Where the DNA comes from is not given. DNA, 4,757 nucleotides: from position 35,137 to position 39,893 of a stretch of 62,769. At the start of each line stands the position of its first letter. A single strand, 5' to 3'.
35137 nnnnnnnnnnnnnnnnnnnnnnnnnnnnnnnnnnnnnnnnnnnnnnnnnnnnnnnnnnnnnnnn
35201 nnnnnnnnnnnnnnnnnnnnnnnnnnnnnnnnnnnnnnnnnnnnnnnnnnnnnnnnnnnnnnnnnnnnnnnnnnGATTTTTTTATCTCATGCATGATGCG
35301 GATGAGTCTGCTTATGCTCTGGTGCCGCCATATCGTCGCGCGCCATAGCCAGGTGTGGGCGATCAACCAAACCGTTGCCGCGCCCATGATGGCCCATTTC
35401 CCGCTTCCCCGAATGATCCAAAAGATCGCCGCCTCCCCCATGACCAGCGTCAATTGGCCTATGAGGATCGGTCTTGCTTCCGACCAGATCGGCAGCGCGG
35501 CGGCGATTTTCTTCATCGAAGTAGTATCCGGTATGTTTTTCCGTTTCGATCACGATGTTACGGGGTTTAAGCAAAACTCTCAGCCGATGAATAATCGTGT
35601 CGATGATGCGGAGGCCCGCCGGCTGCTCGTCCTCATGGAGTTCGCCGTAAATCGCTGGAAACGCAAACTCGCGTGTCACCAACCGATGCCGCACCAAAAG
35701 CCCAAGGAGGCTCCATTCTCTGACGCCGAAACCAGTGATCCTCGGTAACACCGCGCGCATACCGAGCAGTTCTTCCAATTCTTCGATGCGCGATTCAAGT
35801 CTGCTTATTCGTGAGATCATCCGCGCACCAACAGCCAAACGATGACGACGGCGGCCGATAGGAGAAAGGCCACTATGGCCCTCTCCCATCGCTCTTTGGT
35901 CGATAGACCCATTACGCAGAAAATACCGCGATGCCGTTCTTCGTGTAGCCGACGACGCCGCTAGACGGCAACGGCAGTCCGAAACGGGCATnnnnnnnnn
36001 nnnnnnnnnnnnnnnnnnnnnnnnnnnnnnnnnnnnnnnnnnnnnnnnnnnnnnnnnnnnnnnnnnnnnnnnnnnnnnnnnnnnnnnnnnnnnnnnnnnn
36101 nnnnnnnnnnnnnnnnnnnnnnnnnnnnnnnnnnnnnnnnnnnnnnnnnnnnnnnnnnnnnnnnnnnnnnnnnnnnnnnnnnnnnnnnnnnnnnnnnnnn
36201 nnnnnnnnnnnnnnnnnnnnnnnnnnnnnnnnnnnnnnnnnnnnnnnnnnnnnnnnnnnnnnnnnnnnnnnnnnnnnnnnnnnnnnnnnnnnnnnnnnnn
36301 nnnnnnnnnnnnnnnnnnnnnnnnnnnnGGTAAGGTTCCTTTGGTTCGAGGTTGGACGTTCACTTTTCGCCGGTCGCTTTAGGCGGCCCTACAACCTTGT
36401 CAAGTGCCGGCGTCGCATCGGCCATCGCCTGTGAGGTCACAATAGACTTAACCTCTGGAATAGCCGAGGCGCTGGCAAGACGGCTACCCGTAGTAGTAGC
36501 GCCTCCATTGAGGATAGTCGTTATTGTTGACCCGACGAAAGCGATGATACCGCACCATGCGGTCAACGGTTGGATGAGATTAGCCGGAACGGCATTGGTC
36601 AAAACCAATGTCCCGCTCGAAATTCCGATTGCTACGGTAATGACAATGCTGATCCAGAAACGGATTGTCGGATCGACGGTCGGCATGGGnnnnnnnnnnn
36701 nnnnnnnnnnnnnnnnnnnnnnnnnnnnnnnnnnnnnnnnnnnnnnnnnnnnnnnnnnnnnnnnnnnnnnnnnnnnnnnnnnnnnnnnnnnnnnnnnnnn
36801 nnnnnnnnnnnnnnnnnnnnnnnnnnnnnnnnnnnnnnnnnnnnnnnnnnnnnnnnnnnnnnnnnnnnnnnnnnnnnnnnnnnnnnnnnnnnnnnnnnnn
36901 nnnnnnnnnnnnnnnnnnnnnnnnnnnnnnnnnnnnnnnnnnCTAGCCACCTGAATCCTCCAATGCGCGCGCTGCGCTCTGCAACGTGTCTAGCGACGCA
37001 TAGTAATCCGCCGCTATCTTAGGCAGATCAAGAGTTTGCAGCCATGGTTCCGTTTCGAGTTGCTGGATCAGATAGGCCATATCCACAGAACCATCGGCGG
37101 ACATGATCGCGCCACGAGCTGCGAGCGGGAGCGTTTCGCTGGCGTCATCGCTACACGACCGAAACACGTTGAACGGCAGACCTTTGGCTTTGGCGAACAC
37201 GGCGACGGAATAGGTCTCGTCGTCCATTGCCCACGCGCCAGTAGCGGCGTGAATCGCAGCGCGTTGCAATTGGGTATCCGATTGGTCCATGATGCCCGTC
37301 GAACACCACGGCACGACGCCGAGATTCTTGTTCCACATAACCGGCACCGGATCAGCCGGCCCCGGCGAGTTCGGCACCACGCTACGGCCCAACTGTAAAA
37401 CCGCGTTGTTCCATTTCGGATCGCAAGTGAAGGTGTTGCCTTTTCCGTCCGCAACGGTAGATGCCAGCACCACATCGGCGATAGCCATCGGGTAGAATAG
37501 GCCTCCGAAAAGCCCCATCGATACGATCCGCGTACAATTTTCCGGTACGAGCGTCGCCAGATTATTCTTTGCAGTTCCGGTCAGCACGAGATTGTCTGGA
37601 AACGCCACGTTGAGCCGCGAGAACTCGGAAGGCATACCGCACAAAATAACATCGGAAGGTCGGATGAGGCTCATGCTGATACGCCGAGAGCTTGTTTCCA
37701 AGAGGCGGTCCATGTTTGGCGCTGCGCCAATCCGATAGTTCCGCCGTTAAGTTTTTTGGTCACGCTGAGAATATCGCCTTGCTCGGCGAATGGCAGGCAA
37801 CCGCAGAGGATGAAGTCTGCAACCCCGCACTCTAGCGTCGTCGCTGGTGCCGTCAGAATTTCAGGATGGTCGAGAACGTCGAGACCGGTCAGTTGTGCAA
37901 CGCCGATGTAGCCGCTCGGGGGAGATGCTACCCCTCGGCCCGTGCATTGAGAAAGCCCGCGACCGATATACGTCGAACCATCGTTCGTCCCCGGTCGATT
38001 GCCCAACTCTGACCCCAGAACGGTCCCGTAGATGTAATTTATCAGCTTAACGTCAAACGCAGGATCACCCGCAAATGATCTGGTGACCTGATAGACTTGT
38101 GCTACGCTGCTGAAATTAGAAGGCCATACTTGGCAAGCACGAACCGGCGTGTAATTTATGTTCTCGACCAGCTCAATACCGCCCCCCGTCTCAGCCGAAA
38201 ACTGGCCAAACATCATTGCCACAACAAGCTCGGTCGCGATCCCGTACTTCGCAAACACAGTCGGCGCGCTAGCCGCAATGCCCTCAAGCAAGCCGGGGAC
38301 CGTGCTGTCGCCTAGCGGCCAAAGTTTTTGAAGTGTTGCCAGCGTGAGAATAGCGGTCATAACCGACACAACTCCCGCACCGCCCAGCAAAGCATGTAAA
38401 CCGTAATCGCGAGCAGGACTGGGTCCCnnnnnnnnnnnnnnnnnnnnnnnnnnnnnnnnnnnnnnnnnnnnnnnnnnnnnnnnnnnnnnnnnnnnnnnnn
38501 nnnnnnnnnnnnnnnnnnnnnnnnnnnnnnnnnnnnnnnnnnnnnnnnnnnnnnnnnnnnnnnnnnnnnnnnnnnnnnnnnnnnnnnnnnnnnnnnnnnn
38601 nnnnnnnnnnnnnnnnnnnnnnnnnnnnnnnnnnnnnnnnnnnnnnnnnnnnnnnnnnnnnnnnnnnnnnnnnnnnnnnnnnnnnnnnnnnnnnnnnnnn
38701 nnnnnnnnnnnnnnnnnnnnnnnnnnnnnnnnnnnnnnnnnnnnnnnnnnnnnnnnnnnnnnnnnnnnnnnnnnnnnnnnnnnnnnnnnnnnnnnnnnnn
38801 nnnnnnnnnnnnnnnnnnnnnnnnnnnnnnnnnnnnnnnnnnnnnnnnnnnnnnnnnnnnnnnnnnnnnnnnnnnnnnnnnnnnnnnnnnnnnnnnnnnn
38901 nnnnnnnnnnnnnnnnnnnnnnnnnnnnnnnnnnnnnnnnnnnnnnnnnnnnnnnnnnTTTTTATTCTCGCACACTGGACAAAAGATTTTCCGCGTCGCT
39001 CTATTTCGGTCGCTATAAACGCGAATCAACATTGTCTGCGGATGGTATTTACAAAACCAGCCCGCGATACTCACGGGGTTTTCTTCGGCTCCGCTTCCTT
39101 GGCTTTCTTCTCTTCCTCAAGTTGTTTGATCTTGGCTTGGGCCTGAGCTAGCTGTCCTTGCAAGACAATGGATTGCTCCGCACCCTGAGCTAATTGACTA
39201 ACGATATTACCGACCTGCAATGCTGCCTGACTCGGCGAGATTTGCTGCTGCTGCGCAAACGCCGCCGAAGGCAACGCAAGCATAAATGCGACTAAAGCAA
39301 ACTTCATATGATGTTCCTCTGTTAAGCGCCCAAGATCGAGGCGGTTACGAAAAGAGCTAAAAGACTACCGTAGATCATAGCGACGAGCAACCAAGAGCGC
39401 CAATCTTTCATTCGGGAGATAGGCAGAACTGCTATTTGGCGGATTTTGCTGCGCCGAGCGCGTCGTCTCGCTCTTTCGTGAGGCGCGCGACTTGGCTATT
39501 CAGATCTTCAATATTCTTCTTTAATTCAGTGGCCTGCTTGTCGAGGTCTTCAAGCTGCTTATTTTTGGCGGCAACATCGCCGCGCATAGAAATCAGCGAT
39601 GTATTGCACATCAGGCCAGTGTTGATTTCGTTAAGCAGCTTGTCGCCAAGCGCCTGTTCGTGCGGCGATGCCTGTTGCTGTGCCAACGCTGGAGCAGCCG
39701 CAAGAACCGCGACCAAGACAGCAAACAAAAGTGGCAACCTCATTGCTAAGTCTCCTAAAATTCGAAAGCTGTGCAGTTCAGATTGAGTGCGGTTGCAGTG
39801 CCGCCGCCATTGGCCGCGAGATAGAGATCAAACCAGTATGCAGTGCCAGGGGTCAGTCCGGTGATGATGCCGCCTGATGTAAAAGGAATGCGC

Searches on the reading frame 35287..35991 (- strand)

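Call 85: search_protein_families(library=pfam, proteins=[window:35287-35991:-], max_evalue=0.01)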
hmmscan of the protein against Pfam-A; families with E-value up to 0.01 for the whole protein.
window:35287-35991:- (234 aa): 1 family
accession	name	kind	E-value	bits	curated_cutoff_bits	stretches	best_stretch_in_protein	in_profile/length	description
PF00486.34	Trans_reg_C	-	2.7e-05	24.6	26.2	1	91-158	9-77/77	Transcriptional regulatory protein, C terminal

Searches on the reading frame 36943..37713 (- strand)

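Call 31: search_protein_families(library=pfam, proteins=[window:36943-37713:-], max_evalue=0.001)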
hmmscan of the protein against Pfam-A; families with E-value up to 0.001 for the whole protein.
window:36943-37713:- (256 aa): 1 family
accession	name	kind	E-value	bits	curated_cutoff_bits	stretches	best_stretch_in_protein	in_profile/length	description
PF01048.26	PNP_UDP_1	-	5.7e-06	26.4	25.1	1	59-195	69-208/233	Phosphorylase superfamily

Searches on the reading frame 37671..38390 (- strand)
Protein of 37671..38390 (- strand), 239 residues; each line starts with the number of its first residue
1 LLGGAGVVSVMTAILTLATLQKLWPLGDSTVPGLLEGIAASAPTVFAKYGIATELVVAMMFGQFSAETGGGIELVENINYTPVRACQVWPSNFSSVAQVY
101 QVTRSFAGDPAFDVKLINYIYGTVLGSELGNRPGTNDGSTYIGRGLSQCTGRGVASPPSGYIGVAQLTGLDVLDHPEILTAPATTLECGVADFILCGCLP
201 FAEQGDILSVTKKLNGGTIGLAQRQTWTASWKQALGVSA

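Call 31: search_protein_families(library=pfam, proteins=[window:37671-38390:-], max_evalue=0.001)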
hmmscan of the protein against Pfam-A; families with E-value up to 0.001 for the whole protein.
window:37671-38390:- (239 aa): 0 families

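Call 106: search_protein_families(library=ncbifam, proteins=[window:37671-38390:-], max_evalue=0.01)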
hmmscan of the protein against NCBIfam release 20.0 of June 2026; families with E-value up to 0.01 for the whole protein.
window:37671-38390:- (239 aa): 0 families

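Call 110: search_solved_structures(query=window:37671-38390:-, max_evalue=0.01)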
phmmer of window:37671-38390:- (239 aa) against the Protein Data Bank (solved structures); distinct sequences matched with E-value up to 0.01: 6.
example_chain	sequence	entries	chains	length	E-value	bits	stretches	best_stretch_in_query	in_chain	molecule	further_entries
8p8e_AAA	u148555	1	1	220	3.1e-15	59.8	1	46-218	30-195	Glycoside hydrolase family protein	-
9ms6_A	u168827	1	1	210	3.5e-13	53.1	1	44-236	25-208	PWe1 endolysin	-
4ok7_A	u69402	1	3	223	7.9e-09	38.9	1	44-233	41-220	Endolysin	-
9ms7_A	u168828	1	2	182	6.8e-07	32.6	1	129-228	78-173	PWe2 endolysin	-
9eoi_A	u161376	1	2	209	2.2e-06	30.9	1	56-234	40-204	Putative lytic enzyme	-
8xcl_A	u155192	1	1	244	0.0024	21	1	105-225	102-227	EF-hand domain-containing protein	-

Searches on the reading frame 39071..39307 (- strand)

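Call 5: search_protein_families(library=pfam, proteins=[window:39071-39307:-], max_evalue=0.1)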
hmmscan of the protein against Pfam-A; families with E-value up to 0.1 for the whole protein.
window:39071-39307:- (78 aa): 2 families
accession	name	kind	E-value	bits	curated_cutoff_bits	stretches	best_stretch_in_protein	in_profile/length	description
PF20492.3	ERM_helical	-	0.013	15.9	40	1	38-75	66-107/120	Ezrin/radixin/moesin, alpha-helical domain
PF13670.12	PepSY_2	-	0.074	13.5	24.3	1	3-41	2-40/83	Peptidase propeptide and YPEB domain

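Call 6: search_protein_families(library=phrogs, proteins=[window:39071-39307:-], max_evalue=0.01)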
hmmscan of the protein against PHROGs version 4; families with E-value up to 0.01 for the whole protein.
window:39071-39307:- (78 aa): 0 families

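Call 106: search_protein_families(library=ncbifam, proteins=[window:39071-39307:-], max_evalue=0.01)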
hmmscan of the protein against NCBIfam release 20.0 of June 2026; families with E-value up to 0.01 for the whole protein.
window:39071-39307:- (78 aa): 1 family
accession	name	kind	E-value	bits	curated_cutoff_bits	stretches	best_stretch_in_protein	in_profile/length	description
NF033674.1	stress_OB_fold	domain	0.0053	16.9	35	1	3-56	2-53/111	NirD/YgiW/YdeI family stress tolerance protein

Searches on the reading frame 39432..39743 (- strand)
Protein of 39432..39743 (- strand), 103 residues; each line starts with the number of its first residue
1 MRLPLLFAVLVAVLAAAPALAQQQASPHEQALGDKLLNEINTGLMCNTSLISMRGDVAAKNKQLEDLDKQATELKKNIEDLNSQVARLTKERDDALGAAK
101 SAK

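Call 5: search_protein_families(library=pfam, proteins=[window:39432-39743:-], max_evalue=0.1)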
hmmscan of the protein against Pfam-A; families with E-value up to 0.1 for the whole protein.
window:39432-39743:- (103 aa): 18 families
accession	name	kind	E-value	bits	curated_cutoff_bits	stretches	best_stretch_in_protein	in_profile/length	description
PF25785.1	TPR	-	0.00064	20.5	27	1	61-95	6-40/110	Nucleoprotein TPR-like domain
PF04977.20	DivIC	-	0.0008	19.6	28.9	1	51-90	20-59/80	Septum formation initiator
PF06810.17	Phage_scaffold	-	0.00099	19.6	35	1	56-93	42-80/170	Phage capsid assembly scaffolding protein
PF05837.17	CENP-H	-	0.0016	18.8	29.9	1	13-93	61-141/202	Centromere protein H (CENP-H)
PF17383.7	kleA_kleC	-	0.0026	18.5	25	1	47-84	16-53/76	Uncharacterized KorC regulated protein A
PF04899.17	MbeD_MobD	-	0.0036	17.8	21.6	1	59-90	39-70/70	MbeD/MobD like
PF16526.10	CLZ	-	0.0067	17.2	26.7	1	58-93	20-55/71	C-terminal leucine zipper domain of cyclic nucleotide-gated channels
PF17078.10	SHE3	-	0.0081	16.3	30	1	31-91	38-95/228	SWI5-dependent HO expression protein 3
PF13125.11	DUF3958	-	0.011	16.4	26.3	1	22-92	34-104/107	Protein of unknown function (DUF3958)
PF25450.1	Rab11-FIP3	-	0.015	16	31.9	1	60-93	59-92/125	Rab11-FIP3-like domain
PF05531.17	NPV_P10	-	0.016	16.1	29.8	1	50-88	6-51/75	Nucleopolyhedrovirus P10 protein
PF06785.16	UPF0242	-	0.024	15.1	33.5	1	50-93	76-121/194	Uncharacterised protein family (UPF0242) N-terminus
PF04102.17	SlyX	-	0.03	15.4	30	1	61-91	16-46/67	SlyX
PF01025.24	GrpE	-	0.037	14.1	25.8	1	57-93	6-42/165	GrpE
PF19352.4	TetR_C_38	-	0.041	14.4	23.9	1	46-81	88-123/135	Tetracyclin repressor-like, C-terminal domain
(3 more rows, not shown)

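Call 6: search_protein_families(library=phrogs, proteins=[window:39432-39743:-], max_evalue=0.01)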
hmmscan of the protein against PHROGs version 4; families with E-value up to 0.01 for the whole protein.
window:39432-39743:- (103 aa): 9 families
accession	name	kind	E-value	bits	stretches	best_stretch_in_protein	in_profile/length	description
phrog_89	-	lysis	0.00023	22.1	1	8-92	6-66/143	Rz-like spanin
phrog_6664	-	unknown function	0.00032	22.1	1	5-92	13-90/97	-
phrog_6188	-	unknown function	0.00094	20.6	1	11-93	37-119/125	-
phrog_24053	-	unknown function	0.00096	19.1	1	23-96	134-200/515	-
phrog_2619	-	unknown function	0.0025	19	1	45-92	58-105/124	-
phrog_32042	-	unknown function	0.0035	18.8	1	63-86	12-35/87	-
phrog_4780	-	unknown function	0.0085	16.7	1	45-94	148-197/275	-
phrog_5328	-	unknown function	0.0093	17.4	0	50-93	11-54/101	-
phrog_194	-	head and packaging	0.0098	16.7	1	59-93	64-100/335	head scaffolding protein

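Call 106: search_protein_families(library=ncbifam, proteins=[window:39432-39743:-], max_evalue=0.01)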
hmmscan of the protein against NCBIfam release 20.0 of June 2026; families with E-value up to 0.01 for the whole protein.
window:39432-39743:- (103 aa): 9 families
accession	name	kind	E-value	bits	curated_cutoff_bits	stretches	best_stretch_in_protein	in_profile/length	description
NF045487.1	ASRP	equivalog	0.00043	19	300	1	49-98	363-412/593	archaea-specific SMC-related protein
TIGR02209.1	ftsL_broad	equivalog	0.00051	19.9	42.45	1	44-90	13-59/85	cell division protein FtsL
TIGR04523.1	Mplasa_alph_rch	subfamily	0.00055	18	270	1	53-94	312-353/745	helix-rich protein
NF040598.1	Ala_zip_lipo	subfamily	0.0019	18.7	43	1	59-103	19-63/90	Lpp/OprI family alanine-zipper lipoprotein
NF052320.1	Cbp1_fam_LP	subfamily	0.002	17.7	90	1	28-95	116-187/286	Cbp1 family collagen-binding glycoprotein adhesin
NF038218.1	IcmG_DotF_IVB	equivalog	0.0049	16.6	200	1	47-91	130-174/266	type IVB secretion system protein IcmG/DotF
NF033928.1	alph_xenorhab_A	subfamily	0.005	16.2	125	1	48-100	129-182/339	alpha-xenorhabdolysin family binary toxin subunit A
TIGR02169.1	SMC_prok_A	equivalog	0.0062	14.3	729.4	1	28-95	828-895/1165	chromosome segregation protein SMC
NF033885.1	conj_TraP_IncI1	equivalog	0.007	16.1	135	1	22-96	73-148/217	conjugal transfer protein TraP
